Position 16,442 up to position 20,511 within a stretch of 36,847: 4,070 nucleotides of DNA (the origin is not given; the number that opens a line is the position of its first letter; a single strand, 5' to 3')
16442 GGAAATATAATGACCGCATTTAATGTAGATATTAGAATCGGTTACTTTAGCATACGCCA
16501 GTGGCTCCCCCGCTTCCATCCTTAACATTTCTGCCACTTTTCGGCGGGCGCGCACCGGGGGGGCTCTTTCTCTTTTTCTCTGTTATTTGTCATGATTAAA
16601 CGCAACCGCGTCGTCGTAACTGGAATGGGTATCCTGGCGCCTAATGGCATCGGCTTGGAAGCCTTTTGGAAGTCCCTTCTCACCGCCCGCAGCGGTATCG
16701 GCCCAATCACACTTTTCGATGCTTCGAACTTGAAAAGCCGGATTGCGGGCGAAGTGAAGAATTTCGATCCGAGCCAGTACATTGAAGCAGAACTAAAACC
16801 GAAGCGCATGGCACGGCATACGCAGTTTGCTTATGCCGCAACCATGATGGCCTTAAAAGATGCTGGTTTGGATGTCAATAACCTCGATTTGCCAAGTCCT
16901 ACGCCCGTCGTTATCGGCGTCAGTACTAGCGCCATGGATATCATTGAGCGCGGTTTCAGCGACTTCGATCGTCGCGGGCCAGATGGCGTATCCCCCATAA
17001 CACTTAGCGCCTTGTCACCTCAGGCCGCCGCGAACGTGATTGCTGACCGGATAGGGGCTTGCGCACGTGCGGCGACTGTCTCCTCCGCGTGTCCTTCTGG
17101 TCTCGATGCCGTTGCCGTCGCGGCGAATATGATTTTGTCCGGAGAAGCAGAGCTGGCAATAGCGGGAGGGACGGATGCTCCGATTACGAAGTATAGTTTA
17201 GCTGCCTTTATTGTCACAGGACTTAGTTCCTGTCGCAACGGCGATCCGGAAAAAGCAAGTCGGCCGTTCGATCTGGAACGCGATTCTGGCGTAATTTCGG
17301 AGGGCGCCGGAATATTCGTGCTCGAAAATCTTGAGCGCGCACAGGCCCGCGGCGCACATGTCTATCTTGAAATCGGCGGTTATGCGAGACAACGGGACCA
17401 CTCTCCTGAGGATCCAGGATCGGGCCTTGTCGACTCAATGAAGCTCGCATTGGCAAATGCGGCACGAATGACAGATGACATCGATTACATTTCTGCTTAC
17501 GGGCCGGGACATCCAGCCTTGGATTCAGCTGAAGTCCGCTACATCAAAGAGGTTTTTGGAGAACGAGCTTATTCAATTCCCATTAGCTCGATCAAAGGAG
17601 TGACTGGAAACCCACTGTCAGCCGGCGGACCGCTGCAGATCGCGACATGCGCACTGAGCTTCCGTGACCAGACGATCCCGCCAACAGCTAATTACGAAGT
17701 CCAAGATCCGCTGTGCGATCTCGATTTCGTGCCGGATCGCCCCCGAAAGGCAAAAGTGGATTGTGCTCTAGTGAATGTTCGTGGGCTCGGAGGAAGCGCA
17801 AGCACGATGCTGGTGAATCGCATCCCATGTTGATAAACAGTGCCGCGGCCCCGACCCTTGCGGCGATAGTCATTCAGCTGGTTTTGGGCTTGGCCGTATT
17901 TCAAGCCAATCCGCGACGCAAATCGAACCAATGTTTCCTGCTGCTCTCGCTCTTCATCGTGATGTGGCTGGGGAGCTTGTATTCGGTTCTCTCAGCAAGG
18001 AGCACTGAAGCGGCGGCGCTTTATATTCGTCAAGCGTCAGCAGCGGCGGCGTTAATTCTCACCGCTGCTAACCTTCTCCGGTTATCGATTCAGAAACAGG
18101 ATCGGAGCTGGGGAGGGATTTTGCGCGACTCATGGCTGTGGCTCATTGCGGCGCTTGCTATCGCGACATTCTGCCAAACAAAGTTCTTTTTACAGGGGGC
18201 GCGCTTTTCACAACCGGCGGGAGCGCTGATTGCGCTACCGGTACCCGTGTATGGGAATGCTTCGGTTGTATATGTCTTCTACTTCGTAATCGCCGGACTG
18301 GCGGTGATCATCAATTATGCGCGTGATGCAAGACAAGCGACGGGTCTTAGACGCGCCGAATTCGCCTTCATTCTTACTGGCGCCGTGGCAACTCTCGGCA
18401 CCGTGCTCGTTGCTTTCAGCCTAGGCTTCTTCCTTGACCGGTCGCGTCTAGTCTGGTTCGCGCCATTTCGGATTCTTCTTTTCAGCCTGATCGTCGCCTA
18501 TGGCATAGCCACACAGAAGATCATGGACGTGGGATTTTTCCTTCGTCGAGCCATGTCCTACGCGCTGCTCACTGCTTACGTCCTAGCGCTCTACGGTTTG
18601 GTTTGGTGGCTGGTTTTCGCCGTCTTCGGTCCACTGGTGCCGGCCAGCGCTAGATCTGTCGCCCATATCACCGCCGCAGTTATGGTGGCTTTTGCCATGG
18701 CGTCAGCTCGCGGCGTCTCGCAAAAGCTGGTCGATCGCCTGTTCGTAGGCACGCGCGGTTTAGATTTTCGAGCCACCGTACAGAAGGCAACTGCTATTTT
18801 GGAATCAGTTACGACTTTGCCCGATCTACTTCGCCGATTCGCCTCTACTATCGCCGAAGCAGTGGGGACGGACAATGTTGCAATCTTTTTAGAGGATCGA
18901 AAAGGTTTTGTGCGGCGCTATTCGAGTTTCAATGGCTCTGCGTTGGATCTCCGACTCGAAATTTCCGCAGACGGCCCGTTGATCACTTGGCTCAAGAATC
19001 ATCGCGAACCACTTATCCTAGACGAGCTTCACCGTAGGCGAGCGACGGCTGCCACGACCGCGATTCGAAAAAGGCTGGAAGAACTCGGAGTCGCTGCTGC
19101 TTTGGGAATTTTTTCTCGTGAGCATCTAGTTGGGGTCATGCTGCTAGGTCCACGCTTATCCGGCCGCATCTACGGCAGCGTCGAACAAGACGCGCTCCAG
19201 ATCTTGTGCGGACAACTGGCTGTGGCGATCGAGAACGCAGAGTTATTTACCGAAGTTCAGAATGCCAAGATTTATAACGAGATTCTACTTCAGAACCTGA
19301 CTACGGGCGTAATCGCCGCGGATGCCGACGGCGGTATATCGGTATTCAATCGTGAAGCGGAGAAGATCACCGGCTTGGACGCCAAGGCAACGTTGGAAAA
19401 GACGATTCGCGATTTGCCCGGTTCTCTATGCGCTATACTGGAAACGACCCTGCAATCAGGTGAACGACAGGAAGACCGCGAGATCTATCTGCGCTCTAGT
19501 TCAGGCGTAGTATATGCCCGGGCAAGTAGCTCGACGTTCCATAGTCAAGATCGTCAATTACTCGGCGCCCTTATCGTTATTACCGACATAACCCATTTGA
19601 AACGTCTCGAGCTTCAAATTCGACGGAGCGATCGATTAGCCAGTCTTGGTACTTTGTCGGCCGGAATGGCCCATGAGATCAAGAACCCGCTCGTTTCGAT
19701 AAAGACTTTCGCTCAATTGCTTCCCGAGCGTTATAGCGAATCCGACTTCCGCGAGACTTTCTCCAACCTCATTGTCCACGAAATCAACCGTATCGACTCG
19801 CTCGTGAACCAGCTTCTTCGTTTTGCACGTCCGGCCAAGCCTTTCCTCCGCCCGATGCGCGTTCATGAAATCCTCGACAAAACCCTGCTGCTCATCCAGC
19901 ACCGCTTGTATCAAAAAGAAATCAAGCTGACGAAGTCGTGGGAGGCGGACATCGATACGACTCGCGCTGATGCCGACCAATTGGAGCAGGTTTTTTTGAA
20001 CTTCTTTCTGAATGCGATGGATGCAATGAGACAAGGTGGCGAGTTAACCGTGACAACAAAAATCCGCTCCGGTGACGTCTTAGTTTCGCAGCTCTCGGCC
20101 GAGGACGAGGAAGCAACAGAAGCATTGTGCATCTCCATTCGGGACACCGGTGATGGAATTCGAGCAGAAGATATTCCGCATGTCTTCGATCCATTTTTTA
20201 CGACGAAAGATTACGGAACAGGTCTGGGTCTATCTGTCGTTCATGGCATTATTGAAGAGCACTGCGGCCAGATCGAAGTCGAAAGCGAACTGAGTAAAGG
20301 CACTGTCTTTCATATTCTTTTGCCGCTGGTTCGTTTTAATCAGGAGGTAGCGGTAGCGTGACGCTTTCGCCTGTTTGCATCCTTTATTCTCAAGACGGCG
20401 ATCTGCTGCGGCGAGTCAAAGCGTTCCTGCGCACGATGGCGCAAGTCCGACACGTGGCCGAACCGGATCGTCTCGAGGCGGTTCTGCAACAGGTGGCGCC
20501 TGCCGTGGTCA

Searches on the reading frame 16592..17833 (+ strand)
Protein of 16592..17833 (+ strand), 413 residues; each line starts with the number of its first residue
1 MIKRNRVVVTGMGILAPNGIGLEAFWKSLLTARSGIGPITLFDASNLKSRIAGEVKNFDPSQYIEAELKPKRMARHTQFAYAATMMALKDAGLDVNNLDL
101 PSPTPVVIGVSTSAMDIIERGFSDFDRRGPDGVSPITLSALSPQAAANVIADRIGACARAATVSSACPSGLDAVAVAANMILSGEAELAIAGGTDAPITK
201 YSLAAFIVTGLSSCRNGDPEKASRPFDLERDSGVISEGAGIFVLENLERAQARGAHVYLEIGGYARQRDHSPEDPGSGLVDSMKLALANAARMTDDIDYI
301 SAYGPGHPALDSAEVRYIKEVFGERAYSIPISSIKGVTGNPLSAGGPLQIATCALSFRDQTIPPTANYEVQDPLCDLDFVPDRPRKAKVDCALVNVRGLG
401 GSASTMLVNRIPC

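Call 7: search_protein_families(library=pfam, proteins=[window:16592-17833:+], max_evalue=0.001)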
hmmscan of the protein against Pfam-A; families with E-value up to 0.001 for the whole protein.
window:16592-17833:+ (413 aa): 3 families
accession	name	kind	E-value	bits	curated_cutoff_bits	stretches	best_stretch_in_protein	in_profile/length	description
PF00109.32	ketoacyl-synt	-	2.8e-44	152.1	20.8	1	5-250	2-252/252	Beta-ketoacyl synthase, N-terminal domain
PF02801.28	Ketoacyl-synt_C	-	1e-19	71.1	20.8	1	270-369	18-119/119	Beta-ketoacyl synthase, C-terminal domain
PF00108.29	Thiolase_N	-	4.7e-06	26.6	26.4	1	150-194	66-112/260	Thiolase, N-terminal domain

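Call 50: search_protein_families(library=ncbifam, proteins=[window:16592-17833:+], max_evalue=0.00001)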
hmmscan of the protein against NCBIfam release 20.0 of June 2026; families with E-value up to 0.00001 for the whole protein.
window:16592-17833:+ (413 aa): 24 families
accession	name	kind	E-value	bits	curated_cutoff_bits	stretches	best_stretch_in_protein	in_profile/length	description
TIGR03150.1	fabF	equivalog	4.5e-107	358.3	493.75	1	5-408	1-406/407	beta-ketoacyl-ACP synthase II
NF005589.0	PRK07314.1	subfamily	5.2e-103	345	387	1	3-411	2-412/413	beta-ketoacyl-ACP synthase II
NF004970.0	PRK06333.1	subfamily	8.7e-87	291.7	525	1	3-410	2-421/424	beta-ketoacyl-ACP synthase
NF006434.0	PRK08722.1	equivalog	2.7e-81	273.6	759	1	4-410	3-413/414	beta-ketoacyl-ACP synthase II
NF006274.0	PRK08439.1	equivalog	4.9e-73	246.3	621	1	5-409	2-404/406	beta-ketoacyl-ACP synthase II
NF005076.0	PRK06501.1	equivalog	5.6e-67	226.5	629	1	4-410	10-422/425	beta-ketoacyl-ACP synthase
NF005935.0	PRK07967.1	equivalog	1.5e-56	192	630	1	5-410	2-403/406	beta-ketoacyl-ACP synthase I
NF006587.0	PRK09116.1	equivalog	2.6e-55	187.8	470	1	5-411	2-407/408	beta-ketoacyl-ACP synthase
NF005916.1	PRK07910.1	equivalog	4.2e-55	187.3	560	1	6-405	13-412/418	KasA/KasB family beta-ketoacyl-ACP synthase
NF004618.0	PRK05952.1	equivalog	9.4e-48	163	455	1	6-409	3-381/384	beta-ketoacyl-ACP synthase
NF058662.1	cispenta_AmcF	equivalog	5.5e-45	153.9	325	2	143-408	105-367/369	cispentacin biosynthesis acyltransferase subunit AmcF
NF005490.0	PRK07103.1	equivalog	1.2e-43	149.8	445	1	4-410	3-412/414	polyketide beta-ketoacyl:acyl carrier protein synthase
NF006618.0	PRK09185.1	subfamily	3.6e-38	131.6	407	1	5-410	3-392/394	beta-ketoacyl-ACP synthase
NF041183.1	Pks2_ls1_myc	equivalog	1e-19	69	2400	1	55-368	69-372/2086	sulfolipid-1 biosynthesis phthioceranic/hydroxyphthioceranic acid synthase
NF040607.1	mycolic_Pks13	equivalog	3.7e-18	64.4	2100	1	54-378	166-485/1680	polyketide synthase Pks13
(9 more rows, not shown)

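Call 79: search_solved_structures(query=window:16592-17833:+, max_evalue=1e-20, show_alignments=2)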
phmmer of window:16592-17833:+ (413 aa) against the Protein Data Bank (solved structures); distinct sequences matched with E-value up to 1e-20: 71 (the best 60 are shown).
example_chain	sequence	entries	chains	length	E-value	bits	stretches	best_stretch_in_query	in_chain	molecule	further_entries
1j3n_A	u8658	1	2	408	3.1e-86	293.3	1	5-409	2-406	3-oxoacyl-(acyl-carrier protein) synthase II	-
1e5m_A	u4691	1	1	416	1.1e-81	278.4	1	3-406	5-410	BETA KETOACYL ACYL CARRIER PROTEIN SYNTHASE II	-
4ls5_A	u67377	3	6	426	9.2e-81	275.3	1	3-409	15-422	3-oxoacyl-[acyl-carrier-protein] synthase 2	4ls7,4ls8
4ls6_A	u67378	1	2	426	1.2e-80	274.9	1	3-409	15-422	3-oxoacyl-[acyl-carrier-protein] synthase 2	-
3o04_A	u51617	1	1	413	3.7e-79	270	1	4-411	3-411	beta-keto-acyl carrier protein synthase II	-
5sxo_A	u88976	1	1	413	1e-78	268.5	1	4-411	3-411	3-oxoacyl-[acyl-carrier-protein] synthase 2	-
8qm1_A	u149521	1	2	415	2.3e-75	257.5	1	3-410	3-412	3-oxoacyl-[acyl-carrier-protein] synthase 2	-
4b7v_A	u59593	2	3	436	2.8e-75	257.2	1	3-410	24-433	3-OXOACYL-[ACYL-CARRIER-PROTEIN] SYNTHASE 2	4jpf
8cn8_A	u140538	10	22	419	5.3e-74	253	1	3-410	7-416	3-oxoacyl-[acyl-carrier-protein] synthase 2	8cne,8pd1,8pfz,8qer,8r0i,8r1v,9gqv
8pj0_A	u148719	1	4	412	1.1e-73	251.9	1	4-410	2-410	3-oxoacyl-[acyl-carrier-protein] synthase 2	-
4jb6_A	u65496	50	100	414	1.2e-73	251.8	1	3-410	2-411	3-oxoacyl-[acyl-carrier-protein] synthase 2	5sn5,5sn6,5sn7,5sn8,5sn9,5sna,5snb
4jrh_A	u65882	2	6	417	1.2e-73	251.8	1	3-410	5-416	3-oxoacyl-[acyl-carrier-protein] synthase 2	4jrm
4r8e_A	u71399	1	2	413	1.3e-73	251.8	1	4-408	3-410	3-oxoacyl-[acyl-carrier-protein] synthase 2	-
8cou_A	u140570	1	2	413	1.3e-73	251.7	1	3-410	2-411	3-oxoacyl-[acyl-carrier-protein] synthase 2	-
7oc0_A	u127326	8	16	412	2.3e-73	250.9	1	4-410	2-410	3-oxoacyl-[acyl-carrier-protein] synthase 2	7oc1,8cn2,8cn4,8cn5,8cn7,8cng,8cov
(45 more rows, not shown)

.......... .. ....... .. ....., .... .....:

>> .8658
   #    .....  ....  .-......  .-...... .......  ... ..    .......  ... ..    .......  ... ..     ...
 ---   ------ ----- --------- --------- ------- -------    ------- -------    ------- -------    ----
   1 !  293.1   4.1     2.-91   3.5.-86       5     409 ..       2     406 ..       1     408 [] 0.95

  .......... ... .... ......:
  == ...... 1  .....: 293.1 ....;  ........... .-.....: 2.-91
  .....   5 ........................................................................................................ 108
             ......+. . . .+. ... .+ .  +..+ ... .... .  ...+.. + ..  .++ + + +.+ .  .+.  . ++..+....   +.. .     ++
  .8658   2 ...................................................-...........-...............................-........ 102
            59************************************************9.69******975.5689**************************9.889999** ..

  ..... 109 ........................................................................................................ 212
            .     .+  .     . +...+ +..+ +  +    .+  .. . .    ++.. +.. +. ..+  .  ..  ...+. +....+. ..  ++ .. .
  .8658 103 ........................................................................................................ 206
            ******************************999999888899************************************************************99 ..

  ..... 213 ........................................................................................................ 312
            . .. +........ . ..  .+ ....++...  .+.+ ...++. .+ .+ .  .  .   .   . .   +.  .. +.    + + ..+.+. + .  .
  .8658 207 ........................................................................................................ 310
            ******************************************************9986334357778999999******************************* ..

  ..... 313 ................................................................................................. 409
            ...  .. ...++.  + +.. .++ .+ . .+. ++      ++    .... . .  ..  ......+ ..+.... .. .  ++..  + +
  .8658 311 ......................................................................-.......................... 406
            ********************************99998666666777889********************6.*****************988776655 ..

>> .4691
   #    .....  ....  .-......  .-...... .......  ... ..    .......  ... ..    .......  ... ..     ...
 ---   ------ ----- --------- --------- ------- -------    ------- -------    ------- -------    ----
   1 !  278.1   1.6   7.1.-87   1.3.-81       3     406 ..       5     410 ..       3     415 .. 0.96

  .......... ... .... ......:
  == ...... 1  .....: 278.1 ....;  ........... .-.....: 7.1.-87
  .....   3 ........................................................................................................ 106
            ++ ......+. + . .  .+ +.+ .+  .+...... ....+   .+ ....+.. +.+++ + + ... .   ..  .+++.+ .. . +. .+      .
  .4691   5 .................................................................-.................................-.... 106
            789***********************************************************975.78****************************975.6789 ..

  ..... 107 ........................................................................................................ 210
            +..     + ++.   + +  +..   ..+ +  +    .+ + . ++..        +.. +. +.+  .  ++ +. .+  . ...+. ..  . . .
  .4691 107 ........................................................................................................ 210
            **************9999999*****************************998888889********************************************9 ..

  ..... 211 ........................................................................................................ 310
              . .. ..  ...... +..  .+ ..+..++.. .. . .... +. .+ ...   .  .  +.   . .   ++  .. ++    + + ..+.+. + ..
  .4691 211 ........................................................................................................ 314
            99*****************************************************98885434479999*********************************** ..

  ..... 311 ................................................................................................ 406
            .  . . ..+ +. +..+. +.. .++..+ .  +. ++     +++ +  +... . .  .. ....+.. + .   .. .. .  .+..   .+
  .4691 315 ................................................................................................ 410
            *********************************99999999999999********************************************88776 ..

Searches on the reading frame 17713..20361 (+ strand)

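Call 7: search_protein_families(library=pfam, proteins=[window:17713-20361:+], max_evalue=0.001)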
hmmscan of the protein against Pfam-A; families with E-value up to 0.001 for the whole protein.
window:17713-20361:+ (882 aa): 8 families
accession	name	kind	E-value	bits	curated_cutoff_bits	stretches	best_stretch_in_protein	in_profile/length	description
PF02518.31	HATPase_c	-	8.2e-24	84.6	26.4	1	753-872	2-109/111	Histidine kinase-, DNA gyrase B-, and HSP90-like ATPase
PF00512.31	HisKA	-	4.5e-13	49.5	26.9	1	645-706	2-62/66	His Kinase A (phospho-acceptor) domain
PF00989.32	PAS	-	6.6e-13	49.1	22.6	1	525-626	6-113/113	PAS fold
PF13492.12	GAF_3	-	2.2e-07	31.8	27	1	370-508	3-129/129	GAF domain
PF01590.32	GAF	-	5e-07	30.8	22.4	1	369-506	2-133/133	GAF domain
PF13185.12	GAF_2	-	2.9e-05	24.7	28.6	1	367-507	2-136/136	GAF domain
PF13426.13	PAS_9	-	3.5e-05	24.5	27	1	534-627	5-102/103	PAS domain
PF08448.16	PAS_4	-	8.4e-05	23.2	23.1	1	528-630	3-109/110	PAS fold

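Call 50: search_protein_families(library=ncbifam, proteins=[window:17713-20361:+], max_evalue=0.00001)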
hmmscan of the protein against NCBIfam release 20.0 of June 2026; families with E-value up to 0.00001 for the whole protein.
window:17713-20361:+ (882 aa): 72 families (the best 25 are shown)
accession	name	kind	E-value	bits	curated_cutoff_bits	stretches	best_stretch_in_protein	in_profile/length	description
NF008468.0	PRK11360.1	equivalog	6.2e-101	338.6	646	1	500-876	250-612/616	two-component system sensor histidine kinase AtoS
NF007688.0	PRK10364.1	equivalog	4.1e-63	213.7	479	1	630-873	225-452/460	two-component system sensor histidine kinase ZraS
NF046020.1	HisKinCckABruc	equivalog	2.9e-52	177.6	1000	1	618-873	453-708/868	cell cycle histidine kinase CckA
NF046044.1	PnpS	equivalog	8.8e-51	173.1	400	1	509-871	44-390/390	two-component system histidine kinase PnpS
NF010411.0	PRK13837.1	equivalog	1.2e-50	172.3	647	1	627-873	432-676/828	two-component system VirA-like sensor kinase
NF053867.1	SprKinKinDBac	equivalog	1.4e-41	142.5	775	1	622-872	260-497/500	sporulation kinase KinD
NF046026.1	HisKinCckACaul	equivalog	5.6e-41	140.4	1000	1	620-875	277-535/678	cell cycle histidine kinase CckA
NF052573.1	HisKinEspAMyxo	equivalog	1.7e-39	135.5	1400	1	524-879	258-618/755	serine histidine kinase EspA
NF033092.0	HK_WalK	equivalog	3.2e-39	135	725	1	485-872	225-594/594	cell wall metabolism sensor histidine kinase WalK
NF047466.1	hybrid_RR_LvrB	exception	8.4e-39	133.8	500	1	632-872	139-376/377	hybrid histidine kinase/response regulator LvrB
NF052574.1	HisKinEspCMyxo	equivalog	1.5e-37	129.2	1200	1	590-876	361-641/785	serine histidine kinase EspC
NF008293.1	PRK11073.1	equivalog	7.6e-37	127.3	240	1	522-872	9-347/349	nitrogen regulation protein NR(II)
NF010076.0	PRK13557.1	subfamily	2.9e-36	125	631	1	625-874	143-396/540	histidine kinase famiy protein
TIGR02966.1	phoR_proteo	equivalog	3e-34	118.5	334.2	1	526-869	12-332/333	phosphate regulon sensor histidine kinase PhoR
NF038348.1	T2SS_HK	subfamily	9.9e-34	116.7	450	1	692-872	409-573/574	histidine kinase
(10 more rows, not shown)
